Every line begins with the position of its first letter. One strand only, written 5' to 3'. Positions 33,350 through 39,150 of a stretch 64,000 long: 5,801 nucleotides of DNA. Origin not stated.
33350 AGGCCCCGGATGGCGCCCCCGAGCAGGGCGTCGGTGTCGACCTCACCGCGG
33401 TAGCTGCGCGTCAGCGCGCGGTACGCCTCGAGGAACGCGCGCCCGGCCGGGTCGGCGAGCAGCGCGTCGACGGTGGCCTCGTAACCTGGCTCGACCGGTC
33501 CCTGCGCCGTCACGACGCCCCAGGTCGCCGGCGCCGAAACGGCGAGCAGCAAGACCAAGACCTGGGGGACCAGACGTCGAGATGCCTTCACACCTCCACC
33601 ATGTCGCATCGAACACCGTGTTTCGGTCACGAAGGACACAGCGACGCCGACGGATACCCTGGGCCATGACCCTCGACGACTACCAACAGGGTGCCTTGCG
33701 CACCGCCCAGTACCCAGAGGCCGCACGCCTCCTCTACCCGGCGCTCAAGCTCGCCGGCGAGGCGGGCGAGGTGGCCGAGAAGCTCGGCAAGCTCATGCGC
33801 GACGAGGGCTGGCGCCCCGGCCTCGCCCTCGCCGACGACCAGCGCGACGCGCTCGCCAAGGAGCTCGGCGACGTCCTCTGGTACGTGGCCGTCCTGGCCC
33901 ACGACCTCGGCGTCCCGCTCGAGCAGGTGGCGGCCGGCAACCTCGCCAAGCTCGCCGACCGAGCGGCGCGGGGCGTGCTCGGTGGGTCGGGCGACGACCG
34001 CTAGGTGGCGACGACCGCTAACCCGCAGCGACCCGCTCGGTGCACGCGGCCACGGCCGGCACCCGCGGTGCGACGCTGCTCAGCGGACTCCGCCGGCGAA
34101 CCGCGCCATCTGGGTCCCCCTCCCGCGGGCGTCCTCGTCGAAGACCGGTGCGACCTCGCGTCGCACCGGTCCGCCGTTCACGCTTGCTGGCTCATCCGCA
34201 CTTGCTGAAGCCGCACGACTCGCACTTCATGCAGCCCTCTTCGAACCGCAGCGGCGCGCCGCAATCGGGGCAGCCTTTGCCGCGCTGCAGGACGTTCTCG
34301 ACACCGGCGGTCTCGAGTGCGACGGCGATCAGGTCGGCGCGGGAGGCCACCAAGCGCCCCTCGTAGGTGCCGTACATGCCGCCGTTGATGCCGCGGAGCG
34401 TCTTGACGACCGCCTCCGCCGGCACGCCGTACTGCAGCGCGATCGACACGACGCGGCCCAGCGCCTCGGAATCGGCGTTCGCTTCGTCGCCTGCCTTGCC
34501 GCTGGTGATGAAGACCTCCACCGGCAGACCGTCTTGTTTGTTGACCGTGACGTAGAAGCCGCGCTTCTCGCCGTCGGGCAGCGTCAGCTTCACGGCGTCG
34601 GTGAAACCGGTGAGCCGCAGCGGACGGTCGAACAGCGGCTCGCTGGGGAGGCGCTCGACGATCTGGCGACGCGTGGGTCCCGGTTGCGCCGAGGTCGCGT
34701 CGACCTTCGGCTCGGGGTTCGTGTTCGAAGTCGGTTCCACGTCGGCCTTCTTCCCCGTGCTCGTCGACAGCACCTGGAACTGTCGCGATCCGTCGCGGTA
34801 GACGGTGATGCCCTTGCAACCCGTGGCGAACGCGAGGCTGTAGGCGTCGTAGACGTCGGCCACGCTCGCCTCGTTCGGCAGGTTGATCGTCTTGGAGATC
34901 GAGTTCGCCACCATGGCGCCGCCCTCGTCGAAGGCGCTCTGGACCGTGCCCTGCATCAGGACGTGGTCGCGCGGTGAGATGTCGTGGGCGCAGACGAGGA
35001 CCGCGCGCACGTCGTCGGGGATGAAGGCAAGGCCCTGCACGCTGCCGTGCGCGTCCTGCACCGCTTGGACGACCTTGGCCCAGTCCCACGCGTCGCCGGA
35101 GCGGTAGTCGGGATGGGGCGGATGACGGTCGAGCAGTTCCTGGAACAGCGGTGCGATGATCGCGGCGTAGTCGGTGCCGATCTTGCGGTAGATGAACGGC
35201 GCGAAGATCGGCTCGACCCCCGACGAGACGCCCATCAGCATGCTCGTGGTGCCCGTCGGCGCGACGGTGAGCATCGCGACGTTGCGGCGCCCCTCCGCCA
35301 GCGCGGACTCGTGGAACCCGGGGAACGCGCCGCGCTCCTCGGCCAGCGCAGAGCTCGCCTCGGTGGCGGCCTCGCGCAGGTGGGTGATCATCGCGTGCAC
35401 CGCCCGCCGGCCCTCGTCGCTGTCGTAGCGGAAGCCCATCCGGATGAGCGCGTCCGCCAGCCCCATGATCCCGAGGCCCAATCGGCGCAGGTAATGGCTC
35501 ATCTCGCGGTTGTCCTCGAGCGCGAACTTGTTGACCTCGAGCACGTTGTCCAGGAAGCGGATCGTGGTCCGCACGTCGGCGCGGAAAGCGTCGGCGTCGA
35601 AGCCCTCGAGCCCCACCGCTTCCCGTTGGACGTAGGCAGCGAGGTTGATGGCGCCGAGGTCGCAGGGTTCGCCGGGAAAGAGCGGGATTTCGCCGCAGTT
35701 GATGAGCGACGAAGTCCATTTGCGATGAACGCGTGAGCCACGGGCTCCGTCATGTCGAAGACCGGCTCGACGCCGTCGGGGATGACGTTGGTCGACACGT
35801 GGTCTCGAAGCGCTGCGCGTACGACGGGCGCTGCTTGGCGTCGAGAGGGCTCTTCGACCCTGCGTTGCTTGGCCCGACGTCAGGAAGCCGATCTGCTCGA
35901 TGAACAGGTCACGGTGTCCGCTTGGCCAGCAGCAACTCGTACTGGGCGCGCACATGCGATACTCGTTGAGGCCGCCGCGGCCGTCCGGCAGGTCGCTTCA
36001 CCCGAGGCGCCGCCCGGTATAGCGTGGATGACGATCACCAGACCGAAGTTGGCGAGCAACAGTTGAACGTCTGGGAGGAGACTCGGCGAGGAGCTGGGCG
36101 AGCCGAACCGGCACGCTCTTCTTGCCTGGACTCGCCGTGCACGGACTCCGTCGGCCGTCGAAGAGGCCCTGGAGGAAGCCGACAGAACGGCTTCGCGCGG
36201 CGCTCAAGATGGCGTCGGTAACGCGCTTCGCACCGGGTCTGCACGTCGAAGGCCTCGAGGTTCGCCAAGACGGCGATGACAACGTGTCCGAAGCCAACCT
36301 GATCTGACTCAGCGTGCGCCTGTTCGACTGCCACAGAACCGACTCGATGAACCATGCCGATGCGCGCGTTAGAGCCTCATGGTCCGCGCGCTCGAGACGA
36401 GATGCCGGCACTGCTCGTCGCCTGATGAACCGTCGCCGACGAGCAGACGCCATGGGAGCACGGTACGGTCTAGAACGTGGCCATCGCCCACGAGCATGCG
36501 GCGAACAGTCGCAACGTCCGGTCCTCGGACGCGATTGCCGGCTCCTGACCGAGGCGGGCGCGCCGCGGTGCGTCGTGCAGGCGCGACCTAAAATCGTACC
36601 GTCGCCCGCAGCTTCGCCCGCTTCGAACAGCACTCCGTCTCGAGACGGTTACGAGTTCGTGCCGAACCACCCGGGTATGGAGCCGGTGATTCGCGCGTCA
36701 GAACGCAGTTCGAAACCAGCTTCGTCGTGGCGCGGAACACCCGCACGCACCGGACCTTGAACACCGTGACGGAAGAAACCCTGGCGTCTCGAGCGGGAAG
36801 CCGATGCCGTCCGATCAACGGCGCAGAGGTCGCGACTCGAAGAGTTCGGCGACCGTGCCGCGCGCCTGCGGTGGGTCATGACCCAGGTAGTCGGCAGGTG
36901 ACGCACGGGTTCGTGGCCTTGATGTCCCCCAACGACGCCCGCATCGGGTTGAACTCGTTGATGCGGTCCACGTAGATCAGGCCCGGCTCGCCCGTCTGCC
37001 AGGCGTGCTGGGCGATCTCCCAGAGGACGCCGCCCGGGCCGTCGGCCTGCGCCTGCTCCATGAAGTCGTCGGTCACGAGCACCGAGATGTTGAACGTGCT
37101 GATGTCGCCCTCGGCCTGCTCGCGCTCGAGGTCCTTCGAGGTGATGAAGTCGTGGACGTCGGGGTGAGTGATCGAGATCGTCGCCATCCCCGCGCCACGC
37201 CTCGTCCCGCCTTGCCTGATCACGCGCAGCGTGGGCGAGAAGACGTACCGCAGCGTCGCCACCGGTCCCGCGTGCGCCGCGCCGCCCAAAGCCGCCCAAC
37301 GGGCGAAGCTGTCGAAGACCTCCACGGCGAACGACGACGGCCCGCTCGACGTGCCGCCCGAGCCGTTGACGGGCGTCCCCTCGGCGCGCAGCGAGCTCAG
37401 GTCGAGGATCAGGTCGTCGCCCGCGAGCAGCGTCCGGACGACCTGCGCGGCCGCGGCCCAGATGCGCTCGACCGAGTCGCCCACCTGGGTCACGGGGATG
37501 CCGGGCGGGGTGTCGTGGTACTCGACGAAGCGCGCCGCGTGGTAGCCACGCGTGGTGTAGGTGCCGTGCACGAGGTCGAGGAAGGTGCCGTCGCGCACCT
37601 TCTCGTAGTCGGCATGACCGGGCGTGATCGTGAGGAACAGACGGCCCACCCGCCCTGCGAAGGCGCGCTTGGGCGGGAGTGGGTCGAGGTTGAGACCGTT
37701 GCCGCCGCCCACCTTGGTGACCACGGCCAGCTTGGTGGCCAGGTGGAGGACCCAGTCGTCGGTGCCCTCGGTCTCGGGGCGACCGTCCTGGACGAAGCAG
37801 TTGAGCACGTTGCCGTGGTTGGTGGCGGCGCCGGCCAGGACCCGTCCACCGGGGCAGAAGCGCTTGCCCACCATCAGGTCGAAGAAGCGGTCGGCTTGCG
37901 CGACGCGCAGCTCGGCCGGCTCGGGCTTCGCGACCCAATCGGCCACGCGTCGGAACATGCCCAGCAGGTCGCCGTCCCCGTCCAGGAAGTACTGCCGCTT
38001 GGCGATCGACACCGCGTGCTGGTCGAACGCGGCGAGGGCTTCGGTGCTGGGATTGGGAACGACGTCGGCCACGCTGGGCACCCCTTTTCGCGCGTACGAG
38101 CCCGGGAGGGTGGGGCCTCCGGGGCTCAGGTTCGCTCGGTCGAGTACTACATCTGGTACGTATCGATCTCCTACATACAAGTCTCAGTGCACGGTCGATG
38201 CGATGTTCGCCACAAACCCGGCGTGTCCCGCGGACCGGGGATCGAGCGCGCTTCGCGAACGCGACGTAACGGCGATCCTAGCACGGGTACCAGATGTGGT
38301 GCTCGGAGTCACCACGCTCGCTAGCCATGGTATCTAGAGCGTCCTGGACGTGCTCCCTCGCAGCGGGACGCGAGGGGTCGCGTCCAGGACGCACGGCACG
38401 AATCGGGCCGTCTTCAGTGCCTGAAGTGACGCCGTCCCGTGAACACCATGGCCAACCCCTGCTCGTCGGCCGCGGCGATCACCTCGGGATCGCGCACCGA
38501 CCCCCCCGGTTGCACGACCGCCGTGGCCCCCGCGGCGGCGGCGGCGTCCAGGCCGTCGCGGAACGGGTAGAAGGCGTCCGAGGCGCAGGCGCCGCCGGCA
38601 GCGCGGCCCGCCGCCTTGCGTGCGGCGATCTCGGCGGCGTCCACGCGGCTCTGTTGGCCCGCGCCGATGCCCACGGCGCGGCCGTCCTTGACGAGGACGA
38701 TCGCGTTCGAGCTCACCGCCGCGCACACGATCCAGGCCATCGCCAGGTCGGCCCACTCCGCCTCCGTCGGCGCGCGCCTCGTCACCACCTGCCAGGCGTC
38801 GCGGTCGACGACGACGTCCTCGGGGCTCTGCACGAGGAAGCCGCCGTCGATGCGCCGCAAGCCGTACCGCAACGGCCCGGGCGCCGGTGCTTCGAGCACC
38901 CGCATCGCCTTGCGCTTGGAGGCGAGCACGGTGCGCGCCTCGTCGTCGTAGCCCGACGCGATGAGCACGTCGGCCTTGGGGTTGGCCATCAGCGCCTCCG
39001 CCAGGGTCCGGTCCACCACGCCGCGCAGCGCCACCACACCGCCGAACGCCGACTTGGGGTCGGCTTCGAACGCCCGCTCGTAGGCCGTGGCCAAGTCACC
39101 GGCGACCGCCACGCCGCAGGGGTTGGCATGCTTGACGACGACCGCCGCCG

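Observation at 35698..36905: nrdJ split at the catalytic NPC|GE motif by a 1.2-kb intein-like element whose reading frame is broken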

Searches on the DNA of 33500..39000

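Call 29: search_rna_families(source=window, start=33500, end=39000, threshold=evalue, max_evalue=1)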
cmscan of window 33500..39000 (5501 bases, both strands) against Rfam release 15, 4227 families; matches with E-value up to 1: 0.
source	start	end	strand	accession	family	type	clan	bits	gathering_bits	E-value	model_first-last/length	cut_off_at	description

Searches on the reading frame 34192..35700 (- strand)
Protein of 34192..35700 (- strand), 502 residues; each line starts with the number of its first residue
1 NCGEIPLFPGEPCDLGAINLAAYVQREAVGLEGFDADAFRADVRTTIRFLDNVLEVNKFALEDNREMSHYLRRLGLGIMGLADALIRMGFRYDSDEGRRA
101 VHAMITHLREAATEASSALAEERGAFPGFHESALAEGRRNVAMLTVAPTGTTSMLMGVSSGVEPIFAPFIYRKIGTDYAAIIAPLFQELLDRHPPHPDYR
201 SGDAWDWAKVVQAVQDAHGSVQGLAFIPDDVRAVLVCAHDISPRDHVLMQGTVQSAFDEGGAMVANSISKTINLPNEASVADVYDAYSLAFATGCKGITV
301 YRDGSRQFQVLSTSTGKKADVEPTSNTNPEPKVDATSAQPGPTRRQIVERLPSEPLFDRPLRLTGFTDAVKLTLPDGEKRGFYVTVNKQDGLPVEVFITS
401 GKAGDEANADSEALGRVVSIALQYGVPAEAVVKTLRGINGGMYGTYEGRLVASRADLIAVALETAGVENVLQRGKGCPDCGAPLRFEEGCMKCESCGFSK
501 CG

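Call 6: search_protein_families(library=pfam, max_evalue=10, proteins=[window:34192-35700:-])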
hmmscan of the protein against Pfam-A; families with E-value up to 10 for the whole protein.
window:34192-35700:- (502 aa): 5 families
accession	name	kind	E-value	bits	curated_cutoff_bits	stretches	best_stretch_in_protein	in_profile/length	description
PF02867.20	Ribonuc_red_lgC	-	8.9e-56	190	23.9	2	2-137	212-347/523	Ribonucleotide reductase, barrel domain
PF12637.14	TSCPD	-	8.4e-19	68.1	22.8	1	377-465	10-87/88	TSCPD domain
PF01485.27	IBR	-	0.045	14.3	24.3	1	475-501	19-52/65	IBR domain, a half RING-finger domain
PF25181.1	Phage_Bbp19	-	0.67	10.3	25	0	105-142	14-45/61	Bbp19-like phage protein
PF13597.11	NRDD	-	1.2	8.2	26.2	1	72-117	355-402/562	Anaerobic ribonucleoside-triphosphate reductase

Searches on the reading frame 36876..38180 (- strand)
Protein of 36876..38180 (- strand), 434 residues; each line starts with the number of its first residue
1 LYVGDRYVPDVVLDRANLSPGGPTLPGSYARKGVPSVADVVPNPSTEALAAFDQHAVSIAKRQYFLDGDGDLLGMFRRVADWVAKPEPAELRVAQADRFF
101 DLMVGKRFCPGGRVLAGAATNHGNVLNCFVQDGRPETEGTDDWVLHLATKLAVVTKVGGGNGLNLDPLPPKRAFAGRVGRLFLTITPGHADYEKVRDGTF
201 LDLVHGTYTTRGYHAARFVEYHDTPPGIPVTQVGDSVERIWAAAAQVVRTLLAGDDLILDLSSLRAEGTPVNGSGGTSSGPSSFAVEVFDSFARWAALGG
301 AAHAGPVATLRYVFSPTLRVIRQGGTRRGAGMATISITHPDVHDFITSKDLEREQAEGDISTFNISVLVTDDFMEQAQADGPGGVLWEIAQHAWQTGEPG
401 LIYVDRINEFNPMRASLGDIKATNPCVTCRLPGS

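Call 6: search_protein_families(library=pfam, max_evalue=10, proteins=[window:36876-38180:-])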
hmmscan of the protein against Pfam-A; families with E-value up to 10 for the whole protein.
window:36876-38180:- (434 aa): 3 families
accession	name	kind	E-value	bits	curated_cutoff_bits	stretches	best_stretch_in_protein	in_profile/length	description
PF02867.20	Ribonuc_red_lgC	-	4.4e-31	108.5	23.9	3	301-381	51-129/523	Ribonucleotide reductase, barrel domain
PF00317.26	Ribonuc_red_lgN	-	8.7e-09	35.8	28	1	52-123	3-77/77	Ribonucleotide reductase, all-alpha domain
PF21995.1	RNR-II_ins_dom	-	0.00026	21.6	27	1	255-284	67-96/107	B12-dependent ribonucleotide reductase, insertion domain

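Call 21: find_encoding_contigs(protein=window:36879-38072:-, flank=3000, max_places=6)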
Protein seq(398 aa) (398 aa): no gene with exactly this product is on record in the collection.
